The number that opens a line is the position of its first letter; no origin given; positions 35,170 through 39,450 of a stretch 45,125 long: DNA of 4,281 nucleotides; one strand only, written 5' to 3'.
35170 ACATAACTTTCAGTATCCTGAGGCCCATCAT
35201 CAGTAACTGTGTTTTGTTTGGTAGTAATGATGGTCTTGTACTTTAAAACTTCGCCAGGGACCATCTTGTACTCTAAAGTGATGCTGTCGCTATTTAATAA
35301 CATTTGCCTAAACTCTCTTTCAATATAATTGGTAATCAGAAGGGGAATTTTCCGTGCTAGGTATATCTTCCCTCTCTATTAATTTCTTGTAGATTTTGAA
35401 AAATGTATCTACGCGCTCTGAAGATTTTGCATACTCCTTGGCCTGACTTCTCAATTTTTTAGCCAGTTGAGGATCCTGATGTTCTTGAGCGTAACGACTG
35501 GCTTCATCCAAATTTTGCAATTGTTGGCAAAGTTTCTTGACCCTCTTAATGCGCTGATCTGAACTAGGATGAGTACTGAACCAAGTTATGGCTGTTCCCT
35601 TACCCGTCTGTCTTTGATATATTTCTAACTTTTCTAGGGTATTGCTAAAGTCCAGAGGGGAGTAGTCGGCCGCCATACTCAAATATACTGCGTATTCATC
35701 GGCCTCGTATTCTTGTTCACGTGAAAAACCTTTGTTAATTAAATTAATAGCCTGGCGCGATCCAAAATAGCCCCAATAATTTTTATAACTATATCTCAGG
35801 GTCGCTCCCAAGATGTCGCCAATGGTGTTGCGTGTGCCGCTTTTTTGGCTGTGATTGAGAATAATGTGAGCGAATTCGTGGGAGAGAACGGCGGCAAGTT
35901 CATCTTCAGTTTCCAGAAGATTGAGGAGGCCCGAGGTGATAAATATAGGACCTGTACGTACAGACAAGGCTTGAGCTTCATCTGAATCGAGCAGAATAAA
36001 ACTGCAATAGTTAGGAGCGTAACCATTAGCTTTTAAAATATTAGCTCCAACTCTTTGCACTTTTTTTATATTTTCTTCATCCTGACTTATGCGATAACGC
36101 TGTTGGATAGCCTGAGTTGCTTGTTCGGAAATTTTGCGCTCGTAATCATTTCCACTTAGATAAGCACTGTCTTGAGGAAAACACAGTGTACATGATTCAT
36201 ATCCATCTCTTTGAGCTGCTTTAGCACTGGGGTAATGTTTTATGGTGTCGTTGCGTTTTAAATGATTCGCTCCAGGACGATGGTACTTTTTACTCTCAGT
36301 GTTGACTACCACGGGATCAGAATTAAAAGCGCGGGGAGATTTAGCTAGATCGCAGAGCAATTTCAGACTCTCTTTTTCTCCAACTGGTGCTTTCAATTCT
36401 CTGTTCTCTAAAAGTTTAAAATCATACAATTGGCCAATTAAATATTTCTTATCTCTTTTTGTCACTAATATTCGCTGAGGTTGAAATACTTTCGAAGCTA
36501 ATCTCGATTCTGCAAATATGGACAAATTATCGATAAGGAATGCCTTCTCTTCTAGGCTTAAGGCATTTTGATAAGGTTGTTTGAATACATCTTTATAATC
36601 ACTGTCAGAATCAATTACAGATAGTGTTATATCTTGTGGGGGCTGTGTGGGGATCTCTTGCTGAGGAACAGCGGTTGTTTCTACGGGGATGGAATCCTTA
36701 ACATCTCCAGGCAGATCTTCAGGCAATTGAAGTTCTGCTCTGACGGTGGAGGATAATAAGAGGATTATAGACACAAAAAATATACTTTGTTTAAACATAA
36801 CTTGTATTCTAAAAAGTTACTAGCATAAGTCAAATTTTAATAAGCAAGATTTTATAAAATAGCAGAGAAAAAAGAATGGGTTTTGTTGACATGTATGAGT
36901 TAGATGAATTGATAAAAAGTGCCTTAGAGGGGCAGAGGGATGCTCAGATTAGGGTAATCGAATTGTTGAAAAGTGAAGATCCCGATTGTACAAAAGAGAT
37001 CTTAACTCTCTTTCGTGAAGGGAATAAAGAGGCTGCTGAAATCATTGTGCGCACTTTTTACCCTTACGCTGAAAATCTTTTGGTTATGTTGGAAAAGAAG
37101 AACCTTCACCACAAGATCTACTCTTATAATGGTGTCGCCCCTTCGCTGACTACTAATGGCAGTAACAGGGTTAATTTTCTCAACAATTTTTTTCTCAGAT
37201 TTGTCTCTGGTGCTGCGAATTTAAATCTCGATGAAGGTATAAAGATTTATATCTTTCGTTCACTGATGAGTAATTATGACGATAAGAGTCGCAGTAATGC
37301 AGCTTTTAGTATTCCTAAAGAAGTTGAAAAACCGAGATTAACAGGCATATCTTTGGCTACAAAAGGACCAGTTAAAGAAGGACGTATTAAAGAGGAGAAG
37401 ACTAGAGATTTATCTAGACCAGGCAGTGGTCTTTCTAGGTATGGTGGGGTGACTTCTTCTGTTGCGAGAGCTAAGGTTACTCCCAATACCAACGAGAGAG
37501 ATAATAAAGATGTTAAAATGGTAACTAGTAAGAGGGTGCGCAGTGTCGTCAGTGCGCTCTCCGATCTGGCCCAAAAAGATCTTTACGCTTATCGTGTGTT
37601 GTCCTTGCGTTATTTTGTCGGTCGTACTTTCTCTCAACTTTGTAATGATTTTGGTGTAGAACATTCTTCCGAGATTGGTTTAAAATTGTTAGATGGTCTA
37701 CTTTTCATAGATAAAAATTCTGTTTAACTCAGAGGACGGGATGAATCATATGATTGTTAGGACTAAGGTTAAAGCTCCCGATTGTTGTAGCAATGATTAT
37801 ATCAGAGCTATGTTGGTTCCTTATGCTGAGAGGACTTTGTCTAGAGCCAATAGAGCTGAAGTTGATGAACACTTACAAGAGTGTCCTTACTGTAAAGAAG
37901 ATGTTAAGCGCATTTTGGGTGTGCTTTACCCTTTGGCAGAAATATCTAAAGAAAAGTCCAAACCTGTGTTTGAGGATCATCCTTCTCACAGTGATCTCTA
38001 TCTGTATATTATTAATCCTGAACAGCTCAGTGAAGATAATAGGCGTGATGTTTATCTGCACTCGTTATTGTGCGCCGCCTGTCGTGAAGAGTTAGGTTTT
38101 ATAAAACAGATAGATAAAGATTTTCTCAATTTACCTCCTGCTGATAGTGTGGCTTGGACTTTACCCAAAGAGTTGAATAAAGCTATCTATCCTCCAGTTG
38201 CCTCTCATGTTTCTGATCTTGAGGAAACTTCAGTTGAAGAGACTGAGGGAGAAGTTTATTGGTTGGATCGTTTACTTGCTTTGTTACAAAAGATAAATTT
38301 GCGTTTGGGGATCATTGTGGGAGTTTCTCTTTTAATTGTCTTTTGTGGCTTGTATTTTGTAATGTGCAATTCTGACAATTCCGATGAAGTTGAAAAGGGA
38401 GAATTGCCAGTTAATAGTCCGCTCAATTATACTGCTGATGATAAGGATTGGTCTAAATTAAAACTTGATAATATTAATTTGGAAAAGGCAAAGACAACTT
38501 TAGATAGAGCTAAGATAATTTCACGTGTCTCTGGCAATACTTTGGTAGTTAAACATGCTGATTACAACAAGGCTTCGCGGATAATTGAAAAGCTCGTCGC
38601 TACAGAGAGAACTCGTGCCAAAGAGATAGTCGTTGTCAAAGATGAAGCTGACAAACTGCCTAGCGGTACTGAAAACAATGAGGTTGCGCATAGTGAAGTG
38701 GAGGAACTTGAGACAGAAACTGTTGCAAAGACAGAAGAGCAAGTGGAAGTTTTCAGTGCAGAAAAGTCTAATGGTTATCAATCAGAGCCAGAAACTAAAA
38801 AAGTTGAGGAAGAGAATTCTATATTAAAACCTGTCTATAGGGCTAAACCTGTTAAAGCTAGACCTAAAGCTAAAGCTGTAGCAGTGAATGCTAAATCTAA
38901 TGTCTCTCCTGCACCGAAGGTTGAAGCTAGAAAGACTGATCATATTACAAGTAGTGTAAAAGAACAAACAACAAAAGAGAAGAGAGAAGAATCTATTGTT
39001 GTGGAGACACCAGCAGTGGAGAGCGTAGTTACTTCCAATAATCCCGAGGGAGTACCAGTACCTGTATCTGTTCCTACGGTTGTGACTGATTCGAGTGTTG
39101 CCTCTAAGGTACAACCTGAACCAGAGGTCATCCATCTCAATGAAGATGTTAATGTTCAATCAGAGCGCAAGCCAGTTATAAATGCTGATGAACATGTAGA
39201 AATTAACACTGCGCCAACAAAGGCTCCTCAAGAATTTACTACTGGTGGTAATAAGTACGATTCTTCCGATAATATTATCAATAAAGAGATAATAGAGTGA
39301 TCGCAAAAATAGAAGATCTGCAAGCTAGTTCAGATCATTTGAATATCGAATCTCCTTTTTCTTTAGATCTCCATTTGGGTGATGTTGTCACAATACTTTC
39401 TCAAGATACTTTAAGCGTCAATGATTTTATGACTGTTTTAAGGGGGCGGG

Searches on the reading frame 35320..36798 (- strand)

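Call 40: search_protein_families(library=pfam, proteins=[window:35320-36798:-], max_evalue=0.001)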
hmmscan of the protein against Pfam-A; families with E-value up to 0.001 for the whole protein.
window:35320-36798:- (492 aa): 1 family
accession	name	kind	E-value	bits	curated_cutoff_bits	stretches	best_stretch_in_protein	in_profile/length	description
PF01435.24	Peptidase_M48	-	5.2e-25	88.8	20.3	1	245-422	5-184/186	Peptidase family M48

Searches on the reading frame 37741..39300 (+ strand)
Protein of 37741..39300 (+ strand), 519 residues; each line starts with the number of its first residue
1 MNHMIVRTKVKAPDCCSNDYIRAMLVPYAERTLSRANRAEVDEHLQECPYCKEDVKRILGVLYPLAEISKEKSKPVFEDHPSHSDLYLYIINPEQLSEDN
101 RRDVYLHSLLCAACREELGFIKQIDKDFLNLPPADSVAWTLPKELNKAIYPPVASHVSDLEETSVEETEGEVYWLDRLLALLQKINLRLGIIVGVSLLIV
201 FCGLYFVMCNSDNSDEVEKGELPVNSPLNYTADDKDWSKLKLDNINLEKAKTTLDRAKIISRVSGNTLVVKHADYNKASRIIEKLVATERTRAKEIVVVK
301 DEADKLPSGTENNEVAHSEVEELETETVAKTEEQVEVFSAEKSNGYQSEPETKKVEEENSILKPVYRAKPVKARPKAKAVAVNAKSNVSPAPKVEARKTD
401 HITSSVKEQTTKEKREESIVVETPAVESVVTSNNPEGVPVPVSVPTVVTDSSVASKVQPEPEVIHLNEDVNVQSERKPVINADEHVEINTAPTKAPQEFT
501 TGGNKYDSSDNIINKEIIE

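Call 40: search_protein_families(library=pfam, proteins=[window:37741-39300:+], max_evalue=0.001)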
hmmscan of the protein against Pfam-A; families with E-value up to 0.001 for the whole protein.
window:37741-39300:+ (519 aa): 1 family
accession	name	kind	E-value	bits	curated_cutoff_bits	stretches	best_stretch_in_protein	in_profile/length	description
PF13490.11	zf-HC2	-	2.6e-06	27.9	22.2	1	21-51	4-34/35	Putative zinc-finger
